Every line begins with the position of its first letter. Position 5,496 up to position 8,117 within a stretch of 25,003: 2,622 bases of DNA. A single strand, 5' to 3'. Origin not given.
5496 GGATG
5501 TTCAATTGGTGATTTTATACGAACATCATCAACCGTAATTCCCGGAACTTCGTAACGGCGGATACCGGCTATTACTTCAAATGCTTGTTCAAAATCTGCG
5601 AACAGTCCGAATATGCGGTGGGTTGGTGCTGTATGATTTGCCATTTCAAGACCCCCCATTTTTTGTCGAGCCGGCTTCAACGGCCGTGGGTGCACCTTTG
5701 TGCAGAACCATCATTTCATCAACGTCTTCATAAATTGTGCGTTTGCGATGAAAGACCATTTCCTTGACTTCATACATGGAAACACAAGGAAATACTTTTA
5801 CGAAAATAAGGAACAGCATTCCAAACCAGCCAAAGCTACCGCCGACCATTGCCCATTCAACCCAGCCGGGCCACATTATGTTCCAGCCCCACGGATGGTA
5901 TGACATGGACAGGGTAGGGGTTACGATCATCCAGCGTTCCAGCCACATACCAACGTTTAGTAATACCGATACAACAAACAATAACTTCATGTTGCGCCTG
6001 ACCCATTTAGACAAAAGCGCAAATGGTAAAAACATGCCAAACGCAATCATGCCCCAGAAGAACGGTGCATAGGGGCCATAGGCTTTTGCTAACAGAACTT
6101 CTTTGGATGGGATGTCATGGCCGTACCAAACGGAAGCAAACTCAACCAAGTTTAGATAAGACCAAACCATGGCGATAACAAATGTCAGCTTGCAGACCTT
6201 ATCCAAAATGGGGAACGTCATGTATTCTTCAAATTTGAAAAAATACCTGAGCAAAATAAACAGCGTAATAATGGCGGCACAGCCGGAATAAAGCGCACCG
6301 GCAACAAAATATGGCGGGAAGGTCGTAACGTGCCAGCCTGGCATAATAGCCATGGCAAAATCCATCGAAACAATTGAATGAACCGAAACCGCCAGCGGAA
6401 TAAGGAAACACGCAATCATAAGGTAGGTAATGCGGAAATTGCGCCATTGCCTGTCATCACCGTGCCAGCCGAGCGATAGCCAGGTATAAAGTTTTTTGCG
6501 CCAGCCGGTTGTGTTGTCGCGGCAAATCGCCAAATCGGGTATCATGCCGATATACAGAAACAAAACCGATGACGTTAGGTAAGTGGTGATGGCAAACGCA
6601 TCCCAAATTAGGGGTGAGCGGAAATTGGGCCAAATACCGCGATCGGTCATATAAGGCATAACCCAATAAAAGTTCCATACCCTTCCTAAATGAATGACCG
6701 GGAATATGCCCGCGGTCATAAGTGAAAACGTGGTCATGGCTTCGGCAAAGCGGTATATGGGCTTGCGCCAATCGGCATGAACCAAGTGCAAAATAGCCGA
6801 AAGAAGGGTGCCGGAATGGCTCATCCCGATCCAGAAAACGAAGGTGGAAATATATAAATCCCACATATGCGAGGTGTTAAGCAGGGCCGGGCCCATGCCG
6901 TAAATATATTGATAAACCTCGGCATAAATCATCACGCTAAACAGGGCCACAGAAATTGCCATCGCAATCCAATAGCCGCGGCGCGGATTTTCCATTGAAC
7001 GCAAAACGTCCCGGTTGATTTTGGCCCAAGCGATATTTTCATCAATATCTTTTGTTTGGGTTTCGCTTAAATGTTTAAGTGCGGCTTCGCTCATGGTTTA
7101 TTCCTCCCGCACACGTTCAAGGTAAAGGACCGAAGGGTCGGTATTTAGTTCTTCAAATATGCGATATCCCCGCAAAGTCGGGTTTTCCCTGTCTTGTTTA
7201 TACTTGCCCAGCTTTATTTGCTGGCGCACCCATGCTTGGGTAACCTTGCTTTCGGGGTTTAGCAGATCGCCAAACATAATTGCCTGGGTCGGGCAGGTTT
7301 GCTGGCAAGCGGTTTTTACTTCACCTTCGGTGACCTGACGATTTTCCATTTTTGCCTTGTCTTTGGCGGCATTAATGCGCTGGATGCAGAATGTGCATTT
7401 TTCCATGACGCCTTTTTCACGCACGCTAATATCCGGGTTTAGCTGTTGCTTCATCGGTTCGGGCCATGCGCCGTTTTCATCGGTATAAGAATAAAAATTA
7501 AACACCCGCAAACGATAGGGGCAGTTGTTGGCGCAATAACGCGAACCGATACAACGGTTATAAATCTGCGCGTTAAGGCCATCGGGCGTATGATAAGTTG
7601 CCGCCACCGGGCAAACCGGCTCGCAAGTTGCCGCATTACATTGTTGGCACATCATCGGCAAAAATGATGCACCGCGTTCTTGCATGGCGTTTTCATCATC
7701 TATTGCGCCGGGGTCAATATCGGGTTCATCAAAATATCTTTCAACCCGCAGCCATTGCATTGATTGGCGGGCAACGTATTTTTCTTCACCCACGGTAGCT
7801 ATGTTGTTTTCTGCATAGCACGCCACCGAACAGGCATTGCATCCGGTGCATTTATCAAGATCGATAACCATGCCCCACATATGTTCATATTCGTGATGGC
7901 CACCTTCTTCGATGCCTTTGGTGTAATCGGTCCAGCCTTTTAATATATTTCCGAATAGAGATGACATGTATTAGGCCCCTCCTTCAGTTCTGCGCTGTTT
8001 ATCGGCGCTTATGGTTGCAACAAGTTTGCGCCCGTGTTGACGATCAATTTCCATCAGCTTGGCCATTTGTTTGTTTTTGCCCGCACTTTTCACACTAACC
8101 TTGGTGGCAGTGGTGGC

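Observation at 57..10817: Two unrelated complexes III side by side: bc1 (petABC) and a complete alternative complex III (actAB1B2CDEF)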

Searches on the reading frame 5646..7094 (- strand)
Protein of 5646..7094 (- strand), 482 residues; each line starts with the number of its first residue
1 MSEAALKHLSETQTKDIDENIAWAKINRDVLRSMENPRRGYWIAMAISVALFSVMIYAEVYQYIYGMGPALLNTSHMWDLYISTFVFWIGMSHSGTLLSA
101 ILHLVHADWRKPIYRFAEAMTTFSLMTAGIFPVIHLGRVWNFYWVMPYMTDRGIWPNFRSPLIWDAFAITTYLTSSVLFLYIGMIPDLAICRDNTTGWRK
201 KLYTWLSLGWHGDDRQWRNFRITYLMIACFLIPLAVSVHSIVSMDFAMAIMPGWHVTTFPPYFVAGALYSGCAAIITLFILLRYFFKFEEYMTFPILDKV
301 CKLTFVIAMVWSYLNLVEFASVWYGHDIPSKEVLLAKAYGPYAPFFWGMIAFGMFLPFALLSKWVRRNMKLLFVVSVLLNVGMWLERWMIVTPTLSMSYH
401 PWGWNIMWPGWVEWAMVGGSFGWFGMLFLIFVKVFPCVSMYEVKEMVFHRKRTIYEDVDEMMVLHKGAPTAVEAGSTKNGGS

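Call 3: search_protein_families(library=pfam, proteins=[window:5646-7094:-])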
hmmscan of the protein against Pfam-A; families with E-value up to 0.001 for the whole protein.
window:5646-7094:- (482 aa): 1 family
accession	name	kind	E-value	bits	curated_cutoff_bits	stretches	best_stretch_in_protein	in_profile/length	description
PF03916.19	NrfD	-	1.3e-23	84.6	25.8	1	75-394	8-308/313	Polysulphide reductase, NrfD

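Call 4: search_protein_families(library=ncbifam, proteins=[window:5646-7094:-])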
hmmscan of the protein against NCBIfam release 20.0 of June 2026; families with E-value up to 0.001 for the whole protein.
window:5646-7094:- (482 aa): 1 family
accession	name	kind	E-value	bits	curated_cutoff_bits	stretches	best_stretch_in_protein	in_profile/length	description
NF045798.1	DsrP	equivalog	1.5e-11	44.4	350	1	36-182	7-142/346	sulfate reduction electron transfer complex DsrMKJOP subunit DsrP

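Call 11: find_related_loci(query=window:5646-7094:-, collection=genome_contigs, flank=10000)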
Query window:5646-7094:- (482 aa) in genome_contigs; peptide patterns used: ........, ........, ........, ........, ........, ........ (x = any residue, [..] = any of these).
299 stretches matched a pattern; 283 encode a relative of the query (tblastn E <= 1e-3); the best 80 are kept; 80 distinct loci.
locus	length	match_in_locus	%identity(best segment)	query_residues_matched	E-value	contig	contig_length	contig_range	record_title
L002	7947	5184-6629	97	1-482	0e+0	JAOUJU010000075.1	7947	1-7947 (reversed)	MAG: Rhodospirillaceae bacterium isolate 8_1_Jan_SF_Bin18 8_1_Jan_SF_Bin18_scaffold_5573_c1, whole genome shotgun sequen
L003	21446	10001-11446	96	1-482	0e+0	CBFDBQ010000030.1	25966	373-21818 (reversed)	MAG TPA_asm: uncultured Thalassospiraceae bacterium isolate SRR26215676_concoct_119 genome assembly, contig: ERZ25073495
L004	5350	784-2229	94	1-482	0e+0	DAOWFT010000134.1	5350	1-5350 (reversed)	MAG TPA_asm: Thalassospiraceae bacterium isolate CSMAG_1972 CSMAG_1972_k141_1981422_length_5350_cov_13.0000, whole genom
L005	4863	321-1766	93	1-482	0e+0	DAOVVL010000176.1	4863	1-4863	MAG TPA_asm: Thalassospiraceae bacterium isolate CSMAG_1704 CSMAG_1704_k141_5773048_length_4863_cov_13.7238, whole genom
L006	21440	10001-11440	90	1-481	0e+0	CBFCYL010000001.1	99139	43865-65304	MAG TPA_asm: uncultured Thalassospiraceae bacterium isolate SRR26215677_binner13_Refined_18 genome assembly, contig: ERZ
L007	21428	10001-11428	89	7-482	0e+0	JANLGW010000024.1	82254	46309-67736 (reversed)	MAG: Rhodospirillales bacterium isolate P6-1 k99_344387, whole genome shotgun sequence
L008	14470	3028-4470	86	1-482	0e+0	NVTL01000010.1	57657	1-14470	MAG: Rhodospirillaceae bacterium isolate NORP116 Contig_source1383C_1309, whole genome shotgun sequence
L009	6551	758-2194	85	3-482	0e+0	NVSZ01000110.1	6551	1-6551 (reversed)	MAG: Rhodospirillaceae bacterium isolate NORP128 Contig_source1383C_17015, whole genome shotgun sequence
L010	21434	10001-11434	83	1-481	0e+0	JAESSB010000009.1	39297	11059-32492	MAG: Magnetovibrio sp. isolate NORP274 Contig_source1382A_2522, whole genome shotgun sequence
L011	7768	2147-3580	83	1-482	0e+0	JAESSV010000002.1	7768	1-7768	MAG: Magnetovibrio sp. isolate NORP296 CoAssembly_57847, whole genome shotgun sequence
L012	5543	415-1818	83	7-474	0e+0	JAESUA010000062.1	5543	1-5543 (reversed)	MAG: Magnetovibrio sp. isolate NORP328 CoAssembly_851648, whole genome shotgun sequence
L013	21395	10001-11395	72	11-477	0e+0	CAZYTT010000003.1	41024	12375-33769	MAG TPA_asm: uncultured Gammaproteobacteria bacterium isolate binchicken_co275_206 genome assembly, contig: NODE_944_len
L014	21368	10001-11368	75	8-465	0e+0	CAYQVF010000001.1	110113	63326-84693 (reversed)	MAG TPA_asm: uncultured Chromatiaceae bacterium isolate SRP128015_co1_170 genome assembly, contig: NODE_52_length_110113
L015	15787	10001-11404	74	13-480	0e+0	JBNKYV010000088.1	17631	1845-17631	MAG: Gammaproteobacteria bacterium isolate D1D2.bin.13.orig k141_1338038, whole genome shotgun sequence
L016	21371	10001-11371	75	8-466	0e+0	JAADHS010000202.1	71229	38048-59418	MAG: Gammaproteobacteria bacterium isolate M_MetaBat.201 contig-127_202, whole genome shotgun sequence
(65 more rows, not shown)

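Call 25: search_solved_structures(query=window:5646-7094:-, max_evalue=0.001, show_alignments=1)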
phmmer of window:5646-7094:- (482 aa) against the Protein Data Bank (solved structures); distinct sequences matched with E-value up to 0.001: 7.
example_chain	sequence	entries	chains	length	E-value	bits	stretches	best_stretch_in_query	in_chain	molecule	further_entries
6lod_C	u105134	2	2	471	1.4e-99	337.7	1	40-450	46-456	Polysulphide reductase NrfD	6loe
8k9e_C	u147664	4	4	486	4.5e-98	332.7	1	40-449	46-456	Polysulphide reductase NrfD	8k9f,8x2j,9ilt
6f0k_C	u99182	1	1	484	2.8e-97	330.1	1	37-450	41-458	Polysulphide reductase NrfD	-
6btm_C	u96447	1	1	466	2e-92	314.1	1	25-446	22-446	Alternative Complex III subunit C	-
6lod_F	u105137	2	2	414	1.3e-05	27.7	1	66-426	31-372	Uncharacterized protein ActF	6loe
8k9e_F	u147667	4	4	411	1.4e-05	27.6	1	223-395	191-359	Quinol:cytochrome c oxidoreductase quinone-binding subunit 2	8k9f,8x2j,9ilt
6btm_F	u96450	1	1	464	0.00022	23.6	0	80-393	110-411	Alternative Complex III subunit F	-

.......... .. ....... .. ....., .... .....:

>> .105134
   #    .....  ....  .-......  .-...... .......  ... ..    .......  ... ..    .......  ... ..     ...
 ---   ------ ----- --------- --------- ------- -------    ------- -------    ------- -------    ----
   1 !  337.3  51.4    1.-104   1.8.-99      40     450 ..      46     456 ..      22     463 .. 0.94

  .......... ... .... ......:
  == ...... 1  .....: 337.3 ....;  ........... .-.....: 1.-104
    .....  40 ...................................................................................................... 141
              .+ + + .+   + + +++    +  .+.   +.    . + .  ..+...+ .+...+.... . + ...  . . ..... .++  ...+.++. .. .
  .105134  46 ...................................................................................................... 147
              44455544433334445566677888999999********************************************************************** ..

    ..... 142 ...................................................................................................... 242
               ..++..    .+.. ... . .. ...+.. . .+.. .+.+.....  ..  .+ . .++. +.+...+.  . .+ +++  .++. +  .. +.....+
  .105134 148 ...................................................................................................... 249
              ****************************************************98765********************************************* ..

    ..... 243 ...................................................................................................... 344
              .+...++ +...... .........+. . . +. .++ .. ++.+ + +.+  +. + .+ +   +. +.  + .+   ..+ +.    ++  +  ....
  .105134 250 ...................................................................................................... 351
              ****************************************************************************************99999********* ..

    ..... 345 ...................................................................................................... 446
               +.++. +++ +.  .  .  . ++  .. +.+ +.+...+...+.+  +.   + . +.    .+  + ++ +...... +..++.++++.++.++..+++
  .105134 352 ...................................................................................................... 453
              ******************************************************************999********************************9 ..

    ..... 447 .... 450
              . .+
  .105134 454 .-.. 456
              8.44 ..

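Call 62: search_solved_structures(query=window:5646-7094:-, max_evalue=1e-50, show_alignments=3)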
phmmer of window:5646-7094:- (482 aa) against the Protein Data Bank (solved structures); distinct sequences matched with E-value up to 1e-50: 4.
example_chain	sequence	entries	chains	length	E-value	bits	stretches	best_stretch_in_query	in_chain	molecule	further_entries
6lod_C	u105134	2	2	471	1.4e-99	337.7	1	40-450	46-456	Polysulphide reductase NrfD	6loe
8k9e_C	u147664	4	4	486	4.5e-98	332.7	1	40-449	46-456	Polysulphide reductase NrfD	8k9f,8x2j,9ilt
6f0k_C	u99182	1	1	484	2.8e-97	330.1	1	37-450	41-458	Polysulphide reductase NrfD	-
6btm_C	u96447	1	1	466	2e-92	314.1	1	25-446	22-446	Alternative Complex III subunit C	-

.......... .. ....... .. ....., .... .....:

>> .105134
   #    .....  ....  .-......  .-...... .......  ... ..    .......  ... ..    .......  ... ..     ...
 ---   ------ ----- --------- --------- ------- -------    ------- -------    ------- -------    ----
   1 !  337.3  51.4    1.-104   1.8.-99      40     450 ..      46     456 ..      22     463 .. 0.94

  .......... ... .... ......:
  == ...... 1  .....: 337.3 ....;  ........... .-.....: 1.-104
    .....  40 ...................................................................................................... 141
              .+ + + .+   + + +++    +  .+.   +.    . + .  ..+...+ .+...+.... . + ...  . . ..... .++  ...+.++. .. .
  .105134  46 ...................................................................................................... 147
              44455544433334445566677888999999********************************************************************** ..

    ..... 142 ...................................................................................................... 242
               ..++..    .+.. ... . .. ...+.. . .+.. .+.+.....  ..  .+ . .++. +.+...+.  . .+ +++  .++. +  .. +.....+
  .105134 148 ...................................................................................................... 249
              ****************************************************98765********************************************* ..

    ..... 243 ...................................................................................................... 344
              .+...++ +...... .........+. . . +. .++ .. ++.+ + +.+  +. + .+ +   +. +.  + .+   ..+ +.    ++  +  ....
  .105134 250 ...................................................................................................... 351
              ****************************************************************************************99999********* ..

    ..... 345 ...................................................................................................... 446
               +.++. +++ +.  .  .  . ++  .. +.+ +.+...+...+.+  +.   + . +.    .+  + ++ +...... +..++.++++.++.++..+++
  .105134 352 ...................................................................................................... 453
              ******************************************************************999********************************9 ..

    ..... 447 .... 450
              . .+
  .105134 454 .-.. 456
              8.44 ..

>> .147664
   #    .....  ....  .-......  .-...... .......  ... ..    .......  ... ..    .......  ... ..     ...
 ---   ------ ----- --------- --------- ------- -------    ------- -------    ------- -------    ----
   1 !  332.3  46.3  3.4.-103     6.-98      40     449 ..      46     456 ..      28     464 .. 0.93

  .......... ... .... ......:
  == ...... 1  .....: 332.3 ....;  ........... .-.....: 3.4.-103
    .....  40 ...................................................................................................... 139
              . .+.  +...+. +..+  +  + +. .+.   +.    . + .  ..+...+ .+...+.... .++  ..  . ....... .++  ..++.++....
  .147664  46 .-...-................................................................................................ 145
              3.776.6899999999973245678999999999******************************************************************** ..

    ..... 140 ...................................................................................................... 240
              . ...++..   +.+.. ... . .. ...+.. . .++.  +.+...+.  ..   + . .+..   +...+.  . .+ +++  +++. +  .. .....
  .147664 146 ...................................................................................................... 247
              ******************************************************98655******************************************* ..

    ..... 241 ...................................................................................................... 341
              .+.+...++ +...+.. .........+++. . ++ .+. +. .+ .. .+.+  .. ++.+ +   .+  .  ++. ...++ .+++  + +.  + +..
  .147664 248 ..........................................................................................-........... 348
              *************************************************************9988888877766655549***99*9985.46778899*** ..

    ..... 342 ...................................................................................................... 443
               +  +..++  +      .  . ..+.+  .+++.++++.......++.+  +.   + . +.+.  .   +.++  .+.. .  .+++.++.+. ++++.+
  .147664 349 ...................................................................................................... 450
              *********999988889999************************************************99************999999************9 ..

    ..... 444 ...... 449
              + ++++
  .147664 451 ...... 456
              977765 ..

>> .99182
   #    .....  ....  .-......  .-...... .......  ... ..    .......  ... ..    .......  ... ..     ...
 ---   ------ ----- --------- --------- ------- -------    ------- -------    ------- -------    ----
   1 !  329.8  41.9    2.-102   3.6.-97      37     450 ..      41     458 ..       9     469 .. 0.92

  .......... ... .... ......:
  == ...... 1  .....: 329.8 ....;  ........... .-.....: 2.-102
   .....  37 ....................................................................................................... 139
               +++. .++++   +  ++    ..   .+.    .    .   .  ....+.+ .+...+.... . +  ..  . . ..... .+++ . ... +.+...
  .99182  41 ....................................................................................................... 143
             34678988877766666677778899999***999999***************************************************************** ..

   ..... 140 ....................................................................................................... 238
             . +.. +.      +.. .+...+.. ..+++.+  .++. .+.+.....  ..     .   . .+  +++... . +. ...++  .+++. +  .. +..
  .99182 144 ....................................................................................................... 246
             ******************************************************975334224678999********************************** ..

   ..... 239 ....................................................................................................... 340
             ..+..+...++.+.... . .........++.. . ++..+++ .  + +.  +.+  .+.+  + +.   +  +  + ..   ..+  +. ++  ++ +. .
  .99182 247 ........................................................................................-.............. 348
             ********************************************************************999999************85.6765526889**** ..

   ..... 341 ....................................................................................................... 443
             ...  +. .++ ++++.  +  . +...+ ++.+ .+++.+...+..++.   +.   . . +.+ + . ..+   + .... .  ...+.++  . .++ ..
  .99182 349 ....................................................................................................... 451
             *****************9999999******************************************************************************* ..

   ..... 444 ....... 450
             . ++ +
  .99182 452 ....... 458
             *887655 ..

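Call 66: search_protein_families(library=pfam, proteins=[L010:17810-20425:-, L010:14022-14513:-], max_evalue=0.00001)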
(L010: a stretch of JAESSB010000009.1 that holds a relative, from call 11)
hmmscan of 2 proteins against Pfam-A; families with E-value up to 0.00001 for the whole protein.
L010:17810-20425:- (872 aa): 6 families
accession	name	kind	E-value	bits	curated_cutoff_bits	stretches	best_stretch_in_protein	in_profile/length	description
PF08447.18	PAS_3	-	1e-30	106.3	25.6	2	401-487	3-89/89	PAS fold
PF02518.31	HATPase_c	-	1.3e-22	80.8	26.4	1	750-860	2-109/111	Histidine kinase-, DNA gyrase B-, and HSP90-like ATPase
PF13426.13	PAS_9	-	2.7e-19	69.8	27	1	518-619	3-102/103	PAS domain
PF00512.31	HisKA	-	9.5e-19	67.7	26.9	1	634-703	1-66/66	His Kinase A (phospho-acceptor) domain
PF00989.32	PAS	-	1.4e-16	60.9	22.6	1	517-612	11-107/113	PAS fold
PF08448.16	PAS_4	-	2.3e-07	31.5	23.1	1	522-622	10-109/110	PAS fold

L010:14022-14513:- (164 aa): 0 families

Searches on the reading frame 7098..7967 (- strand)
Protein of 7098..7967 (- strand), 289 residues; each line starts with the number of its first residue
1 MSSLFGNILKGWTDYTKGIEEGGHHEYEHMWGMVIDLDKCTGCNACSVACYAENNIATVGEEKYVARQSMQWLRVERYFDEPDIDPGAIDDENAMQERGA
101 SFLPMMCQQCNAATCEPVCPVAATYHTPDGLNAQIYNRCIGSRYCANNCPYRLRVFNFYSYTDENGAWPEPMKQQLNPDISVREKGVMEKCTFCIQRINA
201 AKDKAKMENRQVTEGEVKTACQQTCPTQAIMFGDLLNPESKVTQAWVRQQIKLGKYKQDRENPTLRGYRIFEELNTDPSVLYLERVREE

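Call 3: search_protein_families(library=pfam, proteins=[window:7098-7967:-])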
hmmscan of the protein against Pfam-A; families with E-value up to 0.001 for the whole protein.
window:7098-7967:- (289 aa): 9 families
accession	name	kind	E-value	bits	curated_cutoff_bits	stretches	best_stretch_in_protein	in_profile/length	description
PF12838.12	Fer4_7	-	1.9e-13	51.1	27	2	39-123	1-52/52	4Fe-4S dicluster domain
PF13247.11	Fer4_11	-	3.2e-08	34.1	26.2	1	101-156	4-61/100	4Fe-4S dicluster domain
PF13183.11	Fer4_8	-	4.6e-08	33.9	27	1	37-121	2-66/68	4Fe-4S dicluster domain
PF13237.11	Fer4_10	-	7.4e-07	29.5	25.5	0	106-150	8-53/53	4Fe-4S dicluster domain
PF12837.12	Fer4_6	-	7.5e-07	29.3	25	0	34-52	3-21/24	4Fe-4S binding domain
PF12797.12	Fer4_2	-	8.4e-07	29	24.5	1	31-50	1-20/22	4Fe-4S binding domain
PF00037.32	Fer4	-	7.4e-05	22.8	21.1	1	34-50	2-18/24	4Fe-4S binding domain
PF25160.1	LdpA_Fe-S-bd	-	0.00011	22.4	27.6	0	114-153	8-42/49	LdpA Fe-S cluster-binding domain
PF13187.11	Fer4_9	-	0.00042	20.7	27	0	39-121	1-49/52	4Fe-4S dicluster domain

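Call 4: search_protein_families(library=ncbifam, proteins=[window:7098-7967:-])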
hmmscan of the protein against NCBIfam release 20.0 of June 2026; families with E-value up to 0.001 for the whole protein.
window:7098-7967:- (289 aa): 25 families
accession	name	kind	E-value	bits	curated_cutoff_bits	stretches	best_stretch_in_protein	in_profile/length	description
NF041782.1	mnquin_red_QrcC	equivalog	2.5e-67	227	400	1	31-285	1-227/239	menaquinone reductase iron-sulfur cluster-binding subunit QrcC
NF045797.1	DsrO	equivalog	1.7e-36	125.8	200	1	21-251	34-218/235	sulfate reduction electron transfer complex DsrMKJOP subunit DsrO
NF041715.1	arsenate_red_ArrB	equivalog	6e-24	84.9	450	3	100-157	50-107/233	arsenate respiratory reductase iron-sulfur subunit ArrB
NF011569.0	PRK14993.1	equivalog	7.5e-24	84.5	416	2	95-162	88-155/244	tetrathionate reductase subunit TtrB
TIGR03149.1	cyt_nit_nrfC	equivalog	1.9e-18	66.6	377.6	2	28-159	36-147/225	cytochrome c nitrite reductase Fe-S protein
NF038355.1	FDH3_beta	equivalog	9e-18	64.9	240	1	100-235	47-164/180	formate dehydrogenase FDH3 subunit beta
NF008134.0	PRK10882.1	equivalog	1.1e-15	57.5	263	1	24-161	32-168/329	hydrogenase 2 operon protein HybA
TIGR02951.1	DMSO_dmsB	equivalog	2.8e-15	56.7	214.1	1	31-156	2-114/161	DMSO/selenate family reductase complex B subunit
NF045715.1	sulf_resp_HmcB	equivalog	3.6e-13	49.3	420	1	25-257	31-217/307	sulfate respiration complex iron-sulfur protein HmcB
TIGR03478.1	DMSO_red_II_bet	subfamily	3.1e-12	46.1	480.7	1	102-164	126-189/321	DMSO reductase family type II enzyme, iron-sulfur subunit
TIGR01660.1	narH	equivalog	4.5e-11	41.8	524.05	2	102-165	178-242/492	nitrate reductase subunit beta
NF042979.1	EthbenzDh_ebdB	equivalog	6.6e-11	41.7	740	1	102-165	148-212/354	ethylbenzene dehydrogenase subunit beta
NF007658.0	PRK10330.1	equivalog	8.3e-10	38.4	260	1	105-152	56-102/181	electron transport protein HydN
TIGR01582.1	FDH-beta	equivalog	9.4e-09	34.8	334.7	1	30-153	21-140/283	formate dehydrogenase subunit beta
NF007382.0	PRK09898.1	equivalog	2.6e-07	30.4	213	1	34-157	62-174/208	ferredoxin-like protein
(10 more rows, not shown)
